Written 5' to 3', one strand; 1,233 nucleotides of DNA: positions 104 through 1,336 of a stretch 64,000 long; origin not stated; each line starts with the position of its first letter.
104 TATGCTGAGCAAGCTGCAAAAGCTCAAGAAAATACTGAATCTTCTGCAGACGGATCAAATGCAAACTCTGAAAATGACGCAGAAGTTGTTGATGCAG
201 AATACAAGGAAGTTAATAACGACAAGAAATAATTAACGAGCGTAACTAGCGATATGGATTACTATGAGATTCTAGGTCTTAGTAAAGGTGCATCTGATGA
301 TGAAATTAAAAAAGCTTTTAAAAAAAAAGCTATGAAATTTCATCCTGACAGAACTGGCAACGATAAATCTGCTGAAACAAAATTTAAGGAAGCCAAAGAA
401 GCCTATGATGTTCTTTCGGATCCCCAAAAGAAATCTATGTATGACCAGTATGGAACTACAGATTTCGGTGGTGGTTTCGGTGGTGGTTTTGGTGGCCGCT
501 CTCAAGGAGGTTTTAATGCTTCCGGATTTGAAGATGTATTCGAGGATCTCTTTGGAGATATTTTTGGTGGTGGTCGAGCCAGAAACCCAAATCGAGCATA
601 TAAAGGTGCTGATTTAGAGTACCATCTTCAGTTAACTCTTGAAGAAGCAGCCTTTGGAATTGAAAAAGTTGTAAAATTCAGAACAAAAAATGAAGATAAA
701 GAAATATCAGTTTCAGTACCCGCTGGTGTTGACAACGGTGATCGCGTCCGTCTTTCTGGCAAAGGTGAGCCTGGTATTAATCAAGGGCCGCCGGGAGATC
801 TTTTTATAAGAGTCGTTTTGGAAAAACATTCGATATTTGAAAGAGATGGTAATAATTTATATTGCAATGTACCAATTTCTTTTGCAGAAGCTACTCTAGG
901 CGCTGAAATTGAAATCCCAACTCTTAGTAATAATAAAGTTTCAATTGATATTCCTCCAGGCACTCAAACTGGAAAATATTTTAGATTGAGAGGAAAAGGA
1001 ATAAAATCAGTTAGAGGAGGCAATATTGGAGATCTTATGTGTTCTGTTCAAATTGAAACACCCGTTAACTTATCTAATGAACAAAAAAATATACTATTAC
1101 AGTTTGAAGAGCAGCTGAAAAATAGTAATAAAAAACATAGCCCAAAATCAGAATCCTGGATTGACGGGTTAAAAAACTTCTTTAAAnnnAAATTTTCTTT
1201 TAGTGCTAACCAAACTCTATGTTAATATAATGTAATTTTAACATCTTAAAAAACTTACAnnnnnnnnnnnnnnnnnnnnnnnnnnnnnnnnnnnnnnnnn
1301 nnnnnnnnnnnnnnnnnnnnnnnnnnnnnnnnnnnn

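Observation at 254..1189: dnaK-linked DnaJ ortholog with a clean in-frame loss of the Cys-rich zinc-finger domain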

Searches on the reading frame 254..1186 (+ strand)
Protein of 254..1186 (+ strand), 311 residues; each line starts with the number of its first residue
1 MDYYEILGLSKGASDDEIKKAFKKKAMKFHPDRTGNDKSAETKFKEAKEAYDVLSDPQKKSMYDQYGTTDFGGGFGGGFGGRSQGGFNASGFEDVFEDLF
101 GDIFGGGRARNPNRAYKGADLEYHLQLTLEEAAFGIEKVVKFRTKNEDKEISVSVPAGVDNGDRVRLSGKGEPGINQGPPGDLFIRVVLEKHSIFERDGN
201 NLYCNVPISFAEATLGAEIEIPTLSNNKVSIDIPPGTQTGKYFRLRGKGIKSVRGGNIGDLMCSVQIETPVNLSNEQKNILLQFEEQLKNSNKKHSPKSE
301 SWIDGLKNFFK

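Call 3: search_protein_families(library=pfam, proteins=[window:254-1186:+], max_evalue=1)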
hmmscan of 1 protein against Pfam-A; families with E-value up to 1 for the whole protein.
window:254-1186:+ (311 aa): 2 families
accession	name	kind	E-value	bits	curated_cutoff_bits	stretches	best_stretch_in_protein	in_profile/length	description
PF01556.23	DnaJ_C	-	1.4e-50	171.7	26.6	1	121-270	1-152/152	DnaJ C terminal domain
PF00226.36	DnaJ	-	8.9e-26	90.2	27.8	1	2-64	1-63/63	DnaJ domain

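Call 4: search_protein_families(library=ncbifam, proteins=[window:254-1186:+], max_evalue=0.01)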
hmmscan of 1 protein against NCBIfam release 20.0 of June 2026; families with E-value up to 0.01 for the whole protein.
window:254-1186:+ (311 aa): 13 families
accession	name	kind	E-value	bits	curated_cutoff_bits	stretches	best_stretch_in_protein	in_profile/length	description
NF008035.0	PRK10767.1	subfamily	3.8e-117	391.5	338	2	145-311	206-370/374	molecular chaperone DnaJ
TIGR02349.1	DnaJ_bact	equivalog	1.1e-93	314.5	377.2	2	2-146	1-144/354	molecular chaperone DnaJ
NF010894.0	PRK14301.1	equivalog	3e-79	266.7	548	2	146-287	210-350/373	chaperone protein DnaJ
NF010871.0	PRK14278.1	equivalog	1.9e-72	244.2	502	2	148-308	211-373/378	molecular chaperone DnaJ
NF010885.0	PRK14292.1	equivalog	2.5e-67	227.5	585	2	1-138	2-132/371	chaperone protein DnaJ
NF010872.0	PRK14279.1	equivalog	6.2e-67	226.4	556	2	145-291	238-382/394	molecular chaperone DnaJ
NF010874.0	PRK14281.1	equivalog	4.2e-63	213.8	619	2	2-145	4-163/397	chaperone protein DnaJ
NF010892.0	PRK14299.1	equivalog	6.3e-62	209.4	392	1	2-289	5-288/291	chaperone protein DnaJ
NF007618.0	PRK10266.1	equivalog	2.7e-54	184.7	403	1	2-298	5-300/306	curved DNA-binding protein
NF037946.1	terminal_TopJ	equivalog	2.1e-40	139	300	2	2-94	6-89/810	terminal organelle assembly protein TopJ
TIGR03835.1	termin_org_DnaJ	equivalog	1.9e-25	89.5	512.25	1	2-68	3-68/871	terminal organelle assembly protein TopJ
NF050028.1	CldAdptActJ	equivalog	1e-12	48.4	150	1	2-63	3-69/93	cold adaptation protein ActJcold adaptation protein ActJ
NF006948.0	PRK09430.1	equivalog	0.00041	20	162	1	3-53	202-259/267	co-chaperone DjlA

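Call 7: find_homologous_proteins(query=window:254-1186:+, max_evalue=1e-20)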
Query window:254-1186:+ (311 aa): 8000 proteins with E <= 1e-20 among 8000 candidates; the best 120 are listed.
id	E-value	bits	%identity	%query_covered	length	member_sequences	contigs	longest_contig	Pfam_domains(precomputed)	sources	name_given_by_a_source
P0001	1.5e-205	700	100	100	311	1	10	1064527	PF00226.37,PF01556.24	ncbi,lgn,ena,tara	ncbi:MAG: DnaJ C-terminal domain-containing protein [Gammaproteobacteria bacterium]|tara:strand:+ st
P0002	2.1e-205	699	100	100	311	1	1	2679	PF00226.37,PF01556.24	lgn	-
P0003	6.5e-205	698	100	100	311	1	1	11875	PF00226.37,PF01556.24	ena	-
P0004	8.9e-205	697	99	100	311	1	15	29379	PF00226.37,PF01556.24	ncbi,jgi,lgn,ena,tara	tara:strand:- start:23 stop:958 length:936 start_codon:yes stop_codon:yes gene_type:complete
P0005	1.9e-204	696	99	100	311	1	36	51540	PF00226.37,PF01556.24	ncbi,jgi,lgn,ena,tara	tara:strand:- start:65 stop:1000 length:936 start_codon:yes stop_codon:yes gene_type:complete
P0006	2.6e-204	696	99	100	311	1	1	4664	PF00226.37,PF01556.24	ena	-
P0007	2.6e-204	696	99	100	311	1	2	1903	PF00226.37,PF01556.24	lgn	-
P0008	3.4e-204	695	99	100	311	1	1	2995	PF00226.37,PF01556.24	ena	-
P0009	4.1e-204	695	99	100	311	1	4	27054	PF00226.37,PF01556.24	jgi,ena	-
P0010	7.3e-204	694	99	100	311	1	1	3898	PF00226.37,PF01556.24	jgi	jgi:molecular chaperone DnaJ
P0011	8.7e-204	694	99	100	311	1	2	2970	PF00226.37,PF01556.24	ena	-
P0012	1.2e-203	694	99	100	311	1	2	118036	PF00226.37,PF01556.24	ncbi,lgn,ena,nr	ncbi:MAG: molecular chaperone DnaJ [Gammaproteobacteria bacterium]|nr:molecular chaperone DnaJ [Gamm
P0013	1.7e-203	693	99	100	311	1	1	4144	PF00226.37,PF01556.24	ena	-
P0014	3.2e-203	692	99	100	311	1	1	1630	PF00226.37,PF01556.24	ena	-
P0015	3.7e-202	689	98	100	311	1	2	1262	PF00226.37,PF01556.24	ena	-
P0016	1.6e-201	686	98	100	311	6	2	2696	PF00226.37,PF01556.24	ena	-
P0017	8.0e-200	681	98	100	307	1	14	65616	PF00226.37,PF01556.24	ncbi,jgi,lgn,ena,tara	tara:strand:- start:1499 stop:2422 length:924 start_codon:yes stop_codon:yes gene_type:complete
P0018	1.4e-196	670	96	100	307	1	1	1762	PF00226.37,PF01556.24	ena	-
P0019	1.4e-196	670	96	100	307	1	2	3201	PF00226.37,PF01556.24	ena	-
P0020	1.7e-196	670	96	100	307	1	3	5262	PF00226.37,PF01556.24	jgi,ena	-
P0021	2.7e-196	669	96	100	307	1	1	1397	PF00226.37,PF01556.24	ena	-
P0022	5.1e-196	668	96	100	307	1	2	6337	PF00226.37,PF01556.24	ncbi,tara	tara:strand:+ start:251 stop:1174 length:924 start_codon:yes stop_codon:yes gene_type:complete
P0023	6.5e-196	668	96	100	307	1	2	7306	PF00226.37,PF01556.24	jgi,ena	-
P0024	8.9e-196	668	96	100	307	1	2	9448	PF00226.37,PF01556.24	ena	-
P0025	1.5e-195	667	95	100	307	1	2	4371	PF00226.37,PF01556.24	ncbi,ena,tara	tara:strand:+ start:754 stop:1677 length:924 start_codon:yes stop_codon:yes gene_type:complete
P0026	1.9e-195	667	95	100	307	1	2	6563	PF00226.37,PF01556.24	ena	-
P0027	1.9e-195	666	95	100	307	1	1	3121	PF00226.37,PF01556.24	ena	-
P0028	5.7e-195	665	95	100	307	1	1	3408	PF00226.37,PF01556.24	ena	-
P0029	8.1e-193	658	94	100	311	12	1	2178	PF00226.37,PF01556.24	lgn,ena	-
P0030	6.6e-192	655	94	100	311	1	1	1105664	PF00226.37,PF01556.24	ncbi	-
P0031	3.6e-188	643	91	100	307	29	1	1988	PF00226.37,PF01556.24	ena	-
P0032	5.8e-187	639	97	95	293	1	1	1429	PF00226.37,PF01556.24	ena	-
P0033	1.8e-185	634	89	100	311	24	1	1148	PF00226.37,PF01556.24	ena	-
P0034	9.3e-185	631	87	100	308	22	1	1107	PF00226.37,PF01556.24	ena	-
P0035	6.0e-184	629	90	100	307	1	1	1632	PF00226.37,PF01556.24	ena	-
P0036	1.9e-183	627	88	100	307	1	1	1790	PF00226.37,PF01556.24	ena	-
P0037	5.0e-179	613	94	94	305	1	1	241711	PF00226.37,PF01556.24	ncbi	-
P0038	8.2e-177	605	85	100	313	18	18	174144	PF00226.37,PF01556.24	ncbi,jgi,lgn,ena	ncbi:MAG: DnaJ C-terminal domain-containing protein [Gammaproteobacteria bacterium]|jgi:molecular ch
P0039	1.0e-176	605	86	100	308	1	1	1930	PF00226.37,PF01556.24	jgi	-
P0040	8.4e-176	602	85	100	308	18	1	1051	PF00226.37,PF01556.24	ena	-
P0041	2.3e-175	601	85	100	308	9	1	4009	PF00226.37,PF01556.24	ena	-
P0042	4.4e-175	600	81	100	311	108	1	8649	PF00226.37,PF27439.1,PF01556.24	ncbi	-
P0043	9.6e-158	543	59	100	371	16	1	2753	PF00226.37,PF00684.26,PF01556.24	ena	-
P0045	4.9e-154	530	62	100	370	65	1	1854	PF00226.37,PF00684.26,PF01556.24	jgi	jgi:molecular chaperone DnaJ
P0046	5.0e-154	530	81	53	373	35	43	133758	PF00226.37,PF00684.26,PF01556.24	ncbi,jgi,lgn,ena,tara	tara:strand:- start:181 stop:1302 length:1122 start_codon:yes stop_codon:yes gene_type:complete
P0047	1.5e-152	526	61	100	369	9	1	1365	PF00226.37,PF00684.26,PF01556.24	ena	-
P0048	2.2e-152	525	60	100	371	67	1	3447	PF00226.37,PF00684.26,PF01556.24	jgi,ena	jgi:molecular chaperone DnaJ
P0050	2.1e-151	522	58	100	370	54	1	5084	PF00226.37,PF00684.26,PF01556.24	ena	-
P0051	2.5e-151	522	78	53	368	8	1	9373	PF00226.37,PF00684.26,PF01556.24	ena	-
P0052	3.3e-149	515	58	100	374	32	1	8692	PF00226.37,PF00684.26,PF01556.24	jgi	-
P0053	1.1e-148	513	80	53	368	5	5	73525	PF00226.37,PF00684.26,PF01556.24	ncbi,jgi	jgi:molecular chaperone DnaJ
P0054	3.2e-147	508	74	100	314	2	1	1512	PF00226.37,PF01556.24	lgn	-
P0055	2.9e-142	492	55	100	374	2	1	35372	PF00226.37,PF00684.26,PF01556.24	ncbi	-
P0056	4.0e-141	488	91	77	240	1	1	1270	PF00226.37,PF01556.24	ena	-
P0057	4.3e-135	468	56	92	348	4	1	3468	PF00226.37,PF00684.26,PF01556.24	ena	-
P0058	7.1e-135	468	52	100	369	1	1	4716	PF00226.37,PF15777.11,PF00684.26,PF01556.24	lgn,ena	-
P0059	6.8e-123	428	66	99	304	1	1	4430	PF00226.37,PF01556.24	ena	-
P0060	5.6e-118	412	49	100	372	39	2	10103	PF00226.37,PF00684.26,PF01556.24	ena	-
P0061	1.0e-117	411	48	100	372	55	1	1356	PF00226.37,PF00684.26,PF01556.24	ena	-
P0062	5.5e-117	409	61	52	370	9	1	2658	PF00226.37,PF00684.26,PF01556.24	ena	-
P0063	3.9e-115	403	78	71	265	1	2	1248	PF00226.37,PF00571.34,PF01556.24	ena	-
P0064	7.4e-107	376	58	52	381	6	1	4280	PF00226.37,PF27439.1,PF15777.11,PF00684.26,PF01556.24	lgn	-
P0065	8.6e-107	375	59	52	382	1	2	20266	PF00226.37,PF27439.1,PF15777.11,PF00684.26,PF01556.24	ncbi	-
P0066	1.4e-106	375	45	100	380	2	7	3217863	PF00226.37,PF27439.1,PF00684.26,PF01556.24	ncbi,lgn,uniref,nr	ncbi:molecular chaperone DnaJ [Legionella israelensis]|uniref:Chaperone protein DnaJ n=1 Tax=Legione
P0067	1.7e-106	374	64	53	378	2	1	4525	PF00226.37,PF15777.11,PF00684.26,PF01556.24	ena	-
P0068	4.2e-106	373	42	100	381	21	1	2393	PF00226.37,PF27659.1,PF27439.1,PF00684.26,PF01556.24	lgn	-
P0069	5.9e-106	373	61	53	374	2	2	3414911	PF00226.37,PF27439.1,PF00684.26,PF01556.24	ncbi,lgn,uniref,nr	ncbi:molecular chaperone DnaJ [Legionella busanensis]|uniref:Chaperone protein DnaJ n=1 Tax=Legionel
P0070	2.5e-105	371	60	53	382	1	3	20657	PF00226.37,PF27439.1,PF00684.26,PF01556.24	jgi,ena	-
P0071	3.4e-105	370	57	53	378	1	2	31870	PF00226.37,PF27439.1,PF00684.26,PF01556.24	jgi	-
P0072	3.7e-105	370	56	52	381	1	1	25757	PF00226.37,PF27659.1,PF15777.11,PF00684.26,PF01556.24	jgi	-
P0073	3.7e-105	370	40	99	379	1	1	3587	PF00226.37,PF27439.1,PF00684.26,PF01556.24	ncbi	-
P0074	9.1e-105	369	60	53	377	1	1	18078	PF00226.37,PF27439.1,PF15777.11,PF00684.26,PF01556.24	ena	-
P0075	9.9e-105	369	42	100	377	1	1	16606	PF00226.37,PF27439.1,PF15777.11,PF00684.26,PF01556.24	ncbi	-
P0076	1.2e-104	368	45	100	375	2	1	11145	PF00226.37,PF27439.1,PF00684.26,PF01556.24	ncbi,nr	ncbi:MAG: molecular chaperone DnaJ [Gammaproteobacteria bacterium]|nr:molecular chaperone DnaJ [Gamm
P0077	2.1e-104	367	44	100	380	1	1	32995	PF00226.37,PF27439.1,PF00684.26,PF01556.24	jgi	-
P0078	2.3e-104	367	56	53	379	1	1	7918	PF00226.37,PF27439.1,PF15777.11,PF00684.26,PF01556.24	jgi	jgi:molecular chaperone DnaJ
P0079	2.4e-104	367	45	100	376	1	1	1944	PF00226.37,PF27439.1,PF00684.26,PF01556.24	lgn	-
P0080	4.4e-104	366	42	100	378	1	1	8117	PF00226.37,PF27439.1,PF00684.26,PF01556.24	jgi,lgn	-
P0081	4.9e-104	366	58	52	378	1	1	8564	PF00226.37,PF27439.1,PF00684.26,PF01556.24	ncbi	-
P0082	9.0e-104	365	60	53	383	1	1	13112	PF00226.37,PF27439.1,PF00684.26,PF01556.24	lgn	-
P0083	9.3e-104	365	41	100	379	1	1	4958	PF00226.37,PF27439.1,PF15777.11,PF00684.26,PF01556.24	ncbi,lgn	-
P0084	1.1e-103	365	43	100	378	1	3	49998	PF00226.37,PF27439.1,PF15777.11,PF00684.26,PF01556.24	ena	-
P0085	1.2e-103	365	44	100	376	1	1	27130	PF00226.37,PF27439.1,PF00684.26,PF01556.24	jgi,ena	-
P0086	1.3e-103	365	57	53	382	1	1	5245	PF00226.37,PF27659.1,PF27439.1,PF15777.11,PF00684.26,PF01556.24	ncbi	-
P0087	1.6e-103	365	58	53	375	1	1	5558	PF00226.37,PF27439.1,PF00684.26,PF01556.24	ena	-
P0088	1.9e-103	364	58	54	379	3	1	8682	PF00226.37,PF27439.1,PF00684.26,PF01556.24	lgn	-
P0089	1.9e-103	364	42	100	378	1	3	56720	PF00226.37,PF27439.1,PF15777.11,PF00684.26,PF01556.24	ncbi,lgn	-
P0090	2.0e-103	364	55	52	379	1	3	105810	PF00226.37,PF27439.1,PF00684.26,PF01556.24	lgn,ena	-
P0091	2.0e-103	364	45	99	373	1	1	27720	PF00226.37,PF27659.1,PF27439.1,PF15777.11,PF00684.26,PF01556.24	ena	-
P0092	2.1e-103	364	45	99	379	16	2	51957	PF00226.37,PF27439.1,PF00684.26,PF01556.24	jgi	-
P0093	2.2e-103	364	54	53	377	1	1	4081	PF00226.37,PF27659.1,PF27439.1,PF15777.11,PF00684.26,PF01556.24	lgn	-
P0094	2.4e-103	364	60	52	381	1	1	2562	PF00226.37,PF27439.1,PF15777.11,PF00684.26,PF01556.24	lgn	-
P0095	2.9e-103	364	57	53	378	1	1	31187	PF00226.37,PF27439.1,PF15777.11,PF00684.26,PF01556.24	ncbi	-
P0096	3.5e-103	363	61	53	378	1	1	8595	PF00226.37,PF27439.1,PF00684.26,PF01556.24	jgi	-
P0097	4.7e-103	363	57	53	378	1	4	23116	PF00226.37,PF27439.1,PF15777.11,PF00684.26,PF01556.24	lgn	-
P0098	8.8e-103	362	41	100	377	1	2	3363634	PF00226.37,PF27659.1,PF27439.1,PF15777.11,PF00684.26,PF01556.24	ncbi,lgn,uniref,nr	ncbi:molecular chaperone DnaJ [Acidihalobacter aeolianus]|uniref:Chaperone protein DnaJ n=1 Tax=Acid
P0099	9.6e-103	362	45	100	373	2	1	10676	PF00226.37,PF00684.26,PF01556.24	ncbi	-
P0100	9.6e-103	362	57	53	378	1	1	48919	PF00226.37,PF27439.1,PF15777.11,PF00684.26,PF01556.24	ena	-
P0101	1.4e-102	362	57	52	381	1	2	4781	PF00226.37,PF27439.1,PF15777.11,PF00684.26,PF01556.24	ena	-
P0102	1.6e-102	361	44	100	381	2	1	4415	PF00226.37,PF27439.1,PF15777.11,PF00684.26,PF01556.24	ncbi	-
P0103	1.6e-102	361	57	53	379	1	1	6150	PF00226.37,PF27439.1,PF00684.26,PF01556.24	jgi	jgi:molecular chaperone DnaJ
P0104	2.1e-102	361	43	100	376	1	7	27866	PF00226.37,PF27439.1,PF00684.26,PF01556.24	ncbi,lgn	-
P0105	2.2e-102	361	58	53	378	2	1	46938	PF00226.37,PF00684.26,PF01556.24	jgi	-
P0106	2.4e-102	361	45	99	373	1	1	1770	PF00226.37,PF27439.1,PF15777.11,PF00684.26,PF01556.24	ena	-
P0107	2.6e-102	361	58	53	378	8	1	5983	PF00226.37,PF27439.1,PF00684.26,PF01556.24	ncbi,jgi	jgi:molecular chaperone DnaJ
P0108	3.1e-102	360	60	53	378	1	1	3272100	PF00226.37,PF27439.1,PF00684.26,PF01556.24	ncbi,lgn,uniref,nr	ncbi:molecular chaperone DnaJ [Legionella clemsonensis]|uniref:Chaperone protein DnaJ n=1 Tax=Legion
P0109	6.2e-102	359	58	52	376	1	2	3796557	PF00226.37,PF27439.1,PF00684.26,PF01556.24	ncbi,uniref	ncbi:molecular chaperone DnaJ [Jeongeupia wiesaeckerbachi]|uniref:molecular chaperone DnaJ n=1 Tax=J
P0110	6.6e-102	359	44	100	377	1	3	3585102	PF00226.37,PF27439.1,PF00684.26,PF01556.24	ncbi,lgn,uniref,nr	ncbi:molecular chaperone DnaJ [Legionella birminghamensis]|uniref:Chaperone protein DnaJ n=1 Tax=Leg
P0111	7.2e-102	359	61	52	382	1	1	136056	PF00226.37,PF27659.1,PF27439.1,PF15777.11,PF00684.26,PF01556.24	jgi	-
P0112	7.2e-102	359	55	52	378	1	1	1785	PF00226.37,PF27439.1,PF15777.11,PF00684.26,PF01556.24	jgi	jgi:molecular chaperone DnaJ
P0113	7.4e-102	359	58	53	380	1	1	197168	PF00226.37,PF27439.1,PF00684.26,PF01556.24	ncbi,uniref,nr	ncbi:molecular chaperone DnaJ [Photobacterium aquae]|uniref:Chaperone protein DnaJ n=1 Tax=Photobact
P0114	1.1e-101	359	60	54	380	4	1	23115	PF00226.37,PF27439.1,PF00684.26,PF01556.24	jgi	-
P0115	1.1e-101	359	44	100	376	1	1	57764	PF00226.37,PF27439.1,PF00684.26,PF01556.24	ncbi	-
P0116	1.6e-101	358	53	58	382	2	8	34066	PF00226.37,PF27439.1,PF00684.26,PF01556.24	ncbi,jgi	jgi:molecular chaperone DnaJ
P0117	1.7e-101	358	42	100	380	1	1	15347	PF00226.37,PF00684.26,PF01556.24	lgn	-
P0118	1.8e-101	358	59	52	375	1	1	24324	PF00226.37,PF27439.1,PF00684.26,PF01556.24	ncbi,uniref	ncbi:molecular chaperone DnaJ [Chitinimonas sp.]|uniref:molecular chaperone DnaJ n=1 Tax=Chitinimona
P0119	1.9e-101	358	59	53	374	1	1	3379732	PF00226.37,PF27439.1,PF00684.26,PF01556.24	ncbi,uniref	ncbi:molecular chaperone DnaJ [Legionella sp. D16C41]|uniref:molecular chaperone DnaJ n=1 Tax=Legion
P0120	1.9e-101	358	55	53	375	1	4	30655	PF00226.37,PF27439.1,PF00684.26,PF01556.24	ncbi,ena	-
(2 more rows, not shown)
